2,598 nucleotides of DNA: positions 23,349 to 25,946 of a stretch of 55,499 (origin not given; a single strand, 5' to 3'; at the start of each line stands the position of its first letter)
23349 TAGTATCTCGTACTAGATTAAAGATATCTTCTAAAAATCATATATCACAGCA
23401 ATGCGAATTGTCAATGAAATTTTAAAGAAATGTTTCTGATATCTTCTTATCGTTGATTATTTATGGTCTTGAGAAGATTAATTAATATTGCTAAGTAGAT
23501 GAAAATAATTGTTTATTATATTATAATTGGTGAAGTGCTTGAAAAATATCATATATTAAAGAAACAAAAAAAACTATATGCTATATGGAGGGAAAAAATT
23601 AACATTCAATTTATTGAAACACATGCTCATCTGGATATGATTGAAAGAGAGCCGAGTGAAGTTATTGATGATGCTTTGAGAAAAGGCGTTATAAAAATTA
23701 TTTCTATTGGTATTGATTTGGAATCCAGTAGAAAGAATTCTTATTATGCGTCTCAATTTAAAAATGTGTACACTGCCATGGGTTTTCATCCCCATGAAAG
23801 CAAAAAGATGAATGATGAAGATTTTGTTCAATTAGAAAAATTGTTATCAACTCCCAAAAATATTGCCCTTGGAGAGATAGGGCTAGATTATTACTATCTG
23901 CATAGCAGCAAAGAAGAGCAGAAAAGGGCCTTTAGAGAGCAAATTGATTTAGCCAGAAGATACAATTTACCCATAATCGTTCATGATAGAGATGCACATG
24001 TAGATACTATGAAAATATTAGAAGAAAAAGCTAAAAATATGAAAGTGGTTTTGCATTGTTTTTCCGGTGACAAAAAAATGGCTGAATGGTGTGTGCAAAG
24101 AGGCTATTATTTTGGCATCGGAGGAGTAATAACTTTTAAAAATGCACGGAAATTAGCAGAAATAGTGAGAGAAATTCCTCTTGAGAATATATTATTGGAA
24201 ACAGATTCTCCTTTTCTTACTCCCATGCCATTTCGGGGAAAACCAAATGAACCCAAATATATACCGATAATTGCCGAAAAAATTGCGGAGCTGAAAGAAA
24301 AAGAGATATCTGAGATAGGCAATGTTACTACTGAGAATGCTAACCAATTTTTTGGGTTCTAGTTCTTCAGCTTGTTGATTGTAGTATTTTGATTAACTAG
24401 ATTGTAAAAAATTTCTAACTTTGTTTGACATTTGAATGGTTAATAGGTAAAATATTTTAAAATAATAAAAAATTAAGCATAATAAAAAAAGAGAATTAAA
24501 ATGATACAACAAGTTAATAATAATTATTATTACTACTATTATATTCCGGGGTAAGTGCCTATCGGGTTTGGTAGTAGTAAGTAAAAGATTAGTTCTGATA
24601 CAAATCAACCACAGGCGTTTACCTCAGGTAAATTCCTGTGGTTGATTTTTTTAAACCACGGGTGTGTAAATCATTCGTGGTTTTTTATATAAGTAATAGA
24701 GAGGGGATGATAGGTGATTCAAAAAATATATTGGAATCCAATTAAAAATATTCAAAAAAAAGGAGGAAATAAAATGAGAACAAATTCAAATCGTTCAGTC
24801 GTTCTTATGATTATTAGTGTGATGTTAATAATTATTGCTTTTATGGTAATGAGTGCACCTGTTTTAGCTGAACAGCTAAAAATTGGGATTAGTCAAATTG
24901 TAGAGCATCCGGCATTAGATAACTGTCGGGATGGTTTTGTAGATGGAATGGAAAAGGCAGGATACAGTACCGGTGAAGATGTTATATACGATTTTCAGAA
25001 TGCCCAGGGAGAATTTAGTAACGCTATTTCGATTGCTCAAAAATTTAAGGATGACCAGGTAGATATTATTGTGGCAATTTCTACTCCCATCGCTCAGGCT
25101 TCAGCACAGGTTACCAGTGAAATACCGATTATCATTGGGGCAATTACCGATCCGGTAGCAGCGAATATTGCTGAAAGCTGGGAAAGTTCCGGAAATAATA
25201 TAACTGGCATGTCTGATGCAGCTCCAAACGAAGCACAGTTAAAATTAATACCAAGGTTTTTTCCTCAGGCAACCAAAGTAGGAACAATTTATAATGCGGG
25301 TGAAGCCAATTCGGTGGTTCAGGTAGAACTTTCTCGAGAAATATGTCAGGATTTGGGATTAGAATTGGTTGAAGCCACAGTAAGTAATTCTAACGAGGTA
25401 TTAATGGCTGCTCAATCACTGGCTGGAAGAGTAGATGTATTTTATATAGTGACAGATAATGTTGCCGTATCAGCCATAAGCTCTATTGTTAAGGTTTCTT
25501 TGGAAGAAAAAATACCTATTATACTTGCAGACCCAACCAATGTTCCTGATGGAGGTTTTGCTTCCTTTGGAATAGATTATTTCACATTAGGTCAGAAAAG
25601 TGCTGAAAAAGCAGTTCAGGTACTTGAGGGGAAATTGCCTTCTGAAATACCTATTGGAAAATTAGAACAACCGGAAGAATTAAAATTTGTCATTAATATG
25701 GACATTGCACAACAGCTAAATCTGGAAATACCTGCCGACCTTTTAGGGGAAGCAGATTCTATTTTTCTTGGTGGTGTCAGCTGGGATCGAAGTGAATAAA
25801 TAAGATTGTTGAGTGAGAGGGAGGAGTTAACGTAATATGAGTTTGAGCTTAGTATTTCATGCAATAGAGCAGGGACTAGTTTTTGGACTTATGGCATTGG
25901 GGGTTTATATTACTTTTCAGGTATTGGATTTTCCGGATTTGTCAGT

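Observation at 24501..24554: Six-tyrosine leader peptide: apparent ribosome-mediated attenuator upstream of a Trp/Tyr-type ABC importer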

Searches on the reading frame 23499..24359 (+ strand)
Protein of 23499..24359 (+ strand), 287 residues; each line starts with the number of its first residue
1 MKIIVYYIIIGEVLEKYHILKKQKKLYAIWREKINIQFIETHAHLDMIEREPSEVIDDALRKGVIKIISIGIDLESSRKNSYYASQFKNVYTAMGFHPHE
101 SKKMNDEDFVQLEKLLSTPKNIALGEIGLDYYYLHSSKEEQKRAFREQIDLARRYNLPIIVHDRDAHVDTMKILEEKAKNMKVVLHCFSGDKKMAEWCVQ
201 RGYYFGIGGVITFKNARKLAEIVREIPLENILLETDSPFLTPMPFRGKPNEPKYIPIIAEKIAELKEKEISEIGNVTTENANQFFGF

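Call 8: search_protein_families(library=pfam, proteins=[window:23499-24359:+])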
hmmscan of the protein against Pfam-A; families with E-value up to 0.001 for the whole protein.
window:23499-24359:+ (287 aa): 1 family
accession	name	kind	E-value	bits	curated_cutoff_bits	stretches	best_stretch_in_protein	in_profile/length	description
PF01026.27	TatD_DNase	-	4.2e-85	285.6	27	1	40-286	2-253/253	TatD related DNase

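Call 9: search_protein_families(library=ncbifam, proteins=[window:23499-24359:+])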
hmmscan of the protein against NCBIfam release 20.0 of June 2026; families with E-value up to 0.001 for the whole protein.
window:23499-24359:+ (287 aa): 5 families
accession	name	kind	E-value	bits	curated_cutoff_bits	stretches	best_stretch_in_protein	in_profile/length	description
TIGR00010.1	TIGR00010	subfamily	4.3e-85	285.2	206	1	39-286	2-252/253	YchF/TatD family DNA exonuclease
NF008075.0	PRK10812.1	equivalog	1.1e-56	192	438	1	39-285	4-254/265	metal-dependent hydrolase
NF007745.0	PRK10425.1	equivalog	2.6e-49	167.8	395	1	50-286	15-257/260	3'-5' ssDNA/RNA exonuclease TatD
NF008522.0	PRK11449.1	equivalog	6.6e-45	153.2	481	1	36-285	3-256/259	metal-dependent hydrolase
NF041926.1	QatD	equivalog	2.2e-32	112.1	230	1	41-283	2-238/239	Qat anti-phage system TatD family nuclease QatD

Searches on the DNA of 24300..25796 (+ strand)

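Call 4: search_rna_families(source=window, start=24300, end=24850, threshold=evalue, max_evalue=10, show_alignments=3)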
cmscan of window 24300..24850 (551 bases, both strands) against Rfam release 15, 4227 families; matches with E-value up to 10: 15.
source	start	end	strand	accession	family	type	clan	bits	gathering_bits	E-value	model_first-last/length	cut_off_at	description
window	24608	24692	+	RF04312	trpB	Cis-reg;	-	23.6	59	0.6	1-107/107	no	trpB ncRNA motif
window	24600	24650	-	RF04205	MIR2606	Gene; miRNA;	-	21.6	139.7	1.1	1-165/165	no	MIR2606 microRNA precursor family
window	24527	24690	+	RF00514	His_leader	Cis-reg; leader;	-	21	49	0.42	1-126/126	no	Histidine operon leader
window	24490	24652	+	RF01470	rli38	Gene; sRNA;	-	20.6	49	2.2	1-150/150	no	Listeria sRNA rli38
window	24603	24647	-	RF03450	MIR1513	Gene; miRNA;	-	17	95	2.1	1-91/91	no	MIR1513 microRNA precursor family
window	24384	24400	+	RF01748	nuoG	Cis-reg;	-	16.8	33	0.53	1-43/43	no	nuoG RNA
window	24629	24668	+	RF00670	mir-105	Gene; miRNA;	-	15.9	68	2.5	22-61/81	no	mir-105 microRNA precursor family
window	24506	24650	+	RF00444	PrrF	Gene; sRNA;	-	15.8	90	4.7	1-150/150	no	PrrF RNA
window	24766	24810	+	RF00281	SNORD47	Gene; snRNA; snoRNA; CD-box;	-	15.1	50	7.8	29-73/77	no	Small nucleolar RNA SNORD47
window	24602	24687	+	RF02763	IsrM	Gene; sRNA;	-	14.5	376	0.086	1-329/329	no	IsrM sRNA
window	24602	24648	+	RF00445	MIR399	Gene; miRNA;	-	13.9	57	4.2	1-117/117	no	mir-399 microRNA precursor family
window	24602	24648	-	RF00445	MIR399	Gene; miRNA;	-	12.8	57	8.8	1-117/117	no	mir-399 microRNA precursor family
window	24600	24723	+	RF02599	BASRCI408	Gene; sRNA;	-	10.2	398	3.2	1-435/435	no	Brucella sRNA CI408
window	24720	24756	-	RF02189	ST7-OT4_3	Gene; lncRNA;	-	9.7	50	7.3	266-302/302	no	ST7 overlapping transcript 4 conserved region 3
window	24745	24806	+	RF01675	CrcZ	Gene; sRNA;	-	8.1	95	7.8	1-398/398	no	Pseudomonas sRNA CrcZ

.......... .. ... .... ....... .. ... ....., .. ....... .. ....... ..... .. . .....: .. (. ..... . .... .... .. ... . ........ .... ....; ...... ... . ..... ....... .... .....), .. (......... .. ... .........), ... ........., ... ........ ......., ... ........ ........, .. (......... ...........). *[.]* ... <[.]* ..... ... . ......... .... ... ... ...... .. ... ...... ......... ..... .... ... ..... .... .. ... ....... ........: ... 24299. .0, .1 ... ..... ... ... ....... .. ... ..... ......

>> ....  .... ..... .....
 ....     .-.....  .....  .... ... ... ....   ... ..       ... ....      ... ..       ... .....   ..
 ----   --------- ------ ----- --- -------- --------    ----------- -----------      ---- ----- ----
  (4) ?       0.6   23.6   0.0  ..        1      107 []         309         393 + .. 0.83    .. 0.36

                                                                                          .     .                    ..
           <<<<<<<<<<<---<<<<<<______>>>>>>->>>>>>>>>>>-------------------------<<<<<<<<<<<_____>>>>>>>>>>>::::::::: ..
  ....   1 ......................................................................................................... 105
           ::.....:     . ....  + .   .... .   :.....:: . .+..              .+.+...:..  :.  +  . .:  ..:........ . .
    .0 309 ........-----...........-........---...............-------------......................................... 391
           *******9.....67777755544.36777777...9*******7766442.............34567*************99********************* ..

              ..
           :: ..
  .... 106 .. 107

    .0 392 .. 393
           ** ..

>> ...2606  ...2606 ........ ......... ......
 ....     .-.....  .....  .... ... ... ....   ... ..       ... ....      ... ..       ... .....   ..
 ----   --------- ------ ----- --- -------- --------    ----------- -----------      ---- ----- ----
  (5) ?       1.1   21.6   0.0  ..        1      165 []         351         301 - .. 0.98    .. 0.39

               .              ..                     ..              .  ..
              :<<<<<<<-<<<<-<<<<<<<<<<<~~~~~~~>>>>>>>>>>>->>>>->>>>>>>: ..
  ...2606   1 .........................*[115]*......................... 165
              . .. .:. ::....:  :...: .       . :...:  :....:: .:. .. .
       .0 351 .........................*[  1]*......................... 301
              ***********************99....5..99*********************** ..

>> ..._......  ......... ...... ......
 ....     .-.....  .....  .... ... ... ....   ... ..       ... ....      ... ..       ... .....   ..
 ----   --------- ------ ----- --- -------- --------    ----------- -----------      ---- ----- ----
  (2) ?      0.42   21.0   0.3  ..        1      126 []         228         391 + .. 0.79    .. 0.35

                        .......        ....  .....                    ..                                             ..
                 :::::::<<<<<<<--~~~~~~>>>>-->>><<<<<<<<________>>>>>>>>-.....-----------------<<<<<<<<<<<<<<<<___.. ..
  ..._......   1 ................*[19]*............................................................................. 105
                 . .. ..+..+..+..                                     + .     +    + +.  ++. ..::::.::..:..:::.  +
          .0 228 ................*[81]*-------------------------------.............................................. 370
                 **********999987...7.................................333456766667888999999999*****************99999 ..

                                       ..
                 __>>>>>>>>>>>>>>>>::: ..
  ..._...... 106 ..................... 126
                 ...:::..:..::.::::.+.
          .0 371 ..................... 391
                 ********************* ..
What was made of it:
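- On T-box leader (RF00230): No T-box hit at 24300-24850 even at E <= 10 (call 4).
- On Rfam trpB ncRNA motif (RF04312) / His_leader (RF00514): Both matches rest mainly on the generic terminator hairpins (call 4).
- Closest known: Classical leader-peptide attenuators of enterobacterial amino-acid operons. Same: His_leader gives only a weak, sub-threshold Rfam hit here (21 bits, cut-off 49; call 4).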

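Call 24: search_rna_families(sources=[L032, L033, L034, L035, L036, L037, L038, L039, L040, L041, L042, L043, L044, L045, L046, L047, L048, L049, L050, L051], threshold=gathering)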
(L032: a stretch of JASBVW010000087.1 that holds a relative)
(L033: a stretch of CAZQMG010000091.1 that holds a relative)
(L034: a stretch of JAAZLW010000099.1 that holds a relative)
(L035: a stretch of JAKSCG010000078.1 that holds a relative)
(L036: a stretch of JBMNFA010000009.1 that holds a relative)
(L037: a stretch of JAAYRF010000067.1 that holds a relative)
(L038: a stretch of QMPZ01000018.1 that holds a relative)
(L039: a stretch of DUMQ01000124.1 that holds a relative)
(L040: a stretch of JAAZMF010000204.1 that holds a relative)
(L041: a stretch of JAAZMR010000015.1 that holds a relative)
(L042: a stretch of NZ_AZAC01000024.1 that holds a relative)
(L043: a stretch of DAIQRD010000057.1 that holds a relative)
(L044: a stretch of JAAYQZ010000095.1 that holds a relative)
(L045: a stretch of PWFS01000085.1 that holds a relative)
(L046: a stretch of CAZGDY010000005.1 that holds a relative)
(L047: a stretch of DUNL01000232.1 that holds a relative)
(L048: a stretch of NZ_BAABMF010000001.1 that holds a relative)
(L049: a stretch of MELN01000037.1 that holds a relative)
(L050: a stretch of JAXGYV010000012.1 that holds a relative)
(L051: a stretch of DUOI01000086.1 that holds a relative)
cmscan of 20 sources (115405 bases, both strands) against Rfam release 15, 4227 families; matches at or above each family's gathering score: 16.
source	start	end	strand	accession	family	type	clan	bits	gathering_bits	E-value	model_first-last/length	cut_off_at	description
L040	4460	4721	+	RF00230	T-box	Cis-reg; leader;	-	105.6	93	4.8e-22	1-219/219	no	T-box leader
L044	4262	4532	+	RF00230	T-box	Cis-reg; leader;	-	103.6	93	1.6e-21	1-219/219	no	T-box leader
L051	2641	2896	+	RF00230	T-box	Cis-reg; leader;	-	102.9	93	2.4e-21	1-219/219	no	T-box leader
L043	229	300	+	RF00005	tRNA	Gene; tRNA;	CL00001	74.4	29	3.4e-14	1-71/71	no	tRNA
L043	64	137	+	RF00005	tRNA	Gene; tRNA;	CL00001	73.9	29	4.9e-14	1-71/71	no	tRNA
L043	145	217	+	RF00005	tRNA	Gene; tRNA;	CL00001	71.5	29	2.1e-13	1-71/71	no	tRNA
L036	30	101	+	RF00005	tRNA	Gene; tRNA;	CL00001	69.5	29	7.7e-13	1-71/71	no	tRNA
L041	225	298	+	RF00005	tRNA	Gene; tRNA;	CL00001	69.2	29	9.6e-13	1-71/71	no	tRNA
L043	388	461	+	RF00005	tRNA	Gene; tRNA;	CL00001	68.3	29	1.7e-12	1-71/71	no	tRNA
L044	33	106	+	RF00005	tRNA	Gene; tRNA;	CL00001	68.3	29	1.7e-12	1-71/71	no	tRNA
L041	66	137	+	RF00005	tRNA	Gene; tRNA;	CL00001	65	29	1.3e-11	1-71/71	no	tRNA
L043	309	379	+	RF00005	tRNA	Gene; tRNA;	CL00001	64.4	29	1.9e-11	1-71/71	no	tRNA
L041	146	216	+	RF00005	tRNA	Gene; tRNA;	CL00001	62.8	29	5.4e-11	1-71/71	no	tRNA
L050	2323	2422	+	RF02509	PYLIS_2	Cis-reg;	-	50.4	36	7.6e-09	1-100/100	no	Pyrrolysine insertion sequence mtbB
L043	1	57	+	RF00005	tRNA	Gene; tRNA;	CL00001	44.9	29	4.7e-06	16-71/71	5'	tRNA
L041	1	54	+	RF00005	tRNA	Gene; tRNA;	CL00001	36.1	29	0.0012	19-71/71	5'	tRNA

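Call 25: search_rna_families(sources=[L052, L053, L054, L055, L056, L057, L058, L059, L060, L061, L062, L063, L064, L065, L066, L067, L068, L069, L070, L071], threshold=gathering)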
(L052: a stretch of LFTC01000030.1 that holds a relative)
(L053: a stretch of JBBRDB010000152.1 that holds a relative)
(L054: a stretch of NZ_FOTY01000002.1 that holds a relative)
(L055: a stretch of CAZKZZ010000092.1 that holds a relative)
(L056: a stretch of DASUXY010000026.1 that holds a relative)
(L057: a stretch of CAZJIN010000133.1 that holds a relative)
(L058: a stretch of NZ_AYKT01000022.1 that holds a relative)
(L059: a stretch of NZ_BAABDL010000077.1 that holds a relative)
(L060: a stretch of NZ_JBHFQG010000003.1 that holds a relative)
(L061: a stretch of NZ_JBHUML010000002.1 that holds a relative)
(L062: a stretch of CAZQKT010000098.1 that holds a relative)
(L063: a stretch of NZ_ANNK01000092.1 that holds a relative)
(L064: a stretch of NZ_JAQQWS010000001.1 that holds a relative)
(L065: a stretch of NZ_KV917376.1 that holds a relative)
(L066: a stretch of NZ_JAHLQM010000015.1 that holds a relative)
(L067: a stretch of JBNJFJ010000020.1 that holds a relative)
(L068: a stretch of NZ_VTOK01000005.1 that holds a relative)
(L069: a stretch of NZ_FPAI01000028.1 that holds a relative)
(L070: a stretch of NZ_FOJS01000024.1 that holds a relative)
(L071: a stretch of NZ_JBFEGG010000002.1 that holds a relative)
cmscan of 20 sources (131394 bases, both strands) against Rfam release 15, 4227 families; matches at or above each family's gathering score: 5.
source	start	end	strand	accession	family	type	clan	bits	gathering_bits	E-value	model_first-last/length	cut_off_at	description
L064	2273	2654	+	RF00011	RNaseP_bact_b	Gene; ribozyme;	CL00002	341.5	97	2.4e-100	1-365/365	no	Bacterial RNase P class B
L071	6205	6397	+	RF00230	T-box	Cis-reg; leader;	-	125.9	93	3.4e-27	1-219/219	no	T-box leader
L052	2563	2815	+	RF00230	T-box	Cis-reg; leader;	-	115.5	93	1.6e-24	1-219/219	no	T-box leader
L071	5956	6150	+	RF00230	T-box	Cis-reg; leader;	-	115.2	93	1.8e-24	1-219/219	no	T-box leader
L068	1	59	-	RF01690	Bacillaceae-1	Gene; sRNA;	-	50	35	7.5e-06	1-59/67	3'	Bacillaceae-1 RNA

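Call 48: search_rna_families(sources=[L051, L052], threshold=gathering, show_alignments=2)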
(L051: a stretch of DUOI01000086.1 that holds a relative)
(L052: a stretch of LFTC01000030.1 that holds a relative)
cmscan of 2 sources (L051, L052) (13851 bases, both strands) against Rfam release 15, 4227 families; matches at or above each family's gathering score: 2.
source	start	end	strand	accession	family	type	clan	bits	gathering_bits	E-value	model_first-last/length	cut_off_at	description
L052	2563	2815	+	RF00230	T-box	Cis-reg; leader;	-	115.5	93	1.7e-25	1-219/219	no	T-box leader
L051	2641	2896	+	RF00230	T-box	Cis-reg; leader;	-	102.9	93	2.9e-22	1-219/219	no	T-box leader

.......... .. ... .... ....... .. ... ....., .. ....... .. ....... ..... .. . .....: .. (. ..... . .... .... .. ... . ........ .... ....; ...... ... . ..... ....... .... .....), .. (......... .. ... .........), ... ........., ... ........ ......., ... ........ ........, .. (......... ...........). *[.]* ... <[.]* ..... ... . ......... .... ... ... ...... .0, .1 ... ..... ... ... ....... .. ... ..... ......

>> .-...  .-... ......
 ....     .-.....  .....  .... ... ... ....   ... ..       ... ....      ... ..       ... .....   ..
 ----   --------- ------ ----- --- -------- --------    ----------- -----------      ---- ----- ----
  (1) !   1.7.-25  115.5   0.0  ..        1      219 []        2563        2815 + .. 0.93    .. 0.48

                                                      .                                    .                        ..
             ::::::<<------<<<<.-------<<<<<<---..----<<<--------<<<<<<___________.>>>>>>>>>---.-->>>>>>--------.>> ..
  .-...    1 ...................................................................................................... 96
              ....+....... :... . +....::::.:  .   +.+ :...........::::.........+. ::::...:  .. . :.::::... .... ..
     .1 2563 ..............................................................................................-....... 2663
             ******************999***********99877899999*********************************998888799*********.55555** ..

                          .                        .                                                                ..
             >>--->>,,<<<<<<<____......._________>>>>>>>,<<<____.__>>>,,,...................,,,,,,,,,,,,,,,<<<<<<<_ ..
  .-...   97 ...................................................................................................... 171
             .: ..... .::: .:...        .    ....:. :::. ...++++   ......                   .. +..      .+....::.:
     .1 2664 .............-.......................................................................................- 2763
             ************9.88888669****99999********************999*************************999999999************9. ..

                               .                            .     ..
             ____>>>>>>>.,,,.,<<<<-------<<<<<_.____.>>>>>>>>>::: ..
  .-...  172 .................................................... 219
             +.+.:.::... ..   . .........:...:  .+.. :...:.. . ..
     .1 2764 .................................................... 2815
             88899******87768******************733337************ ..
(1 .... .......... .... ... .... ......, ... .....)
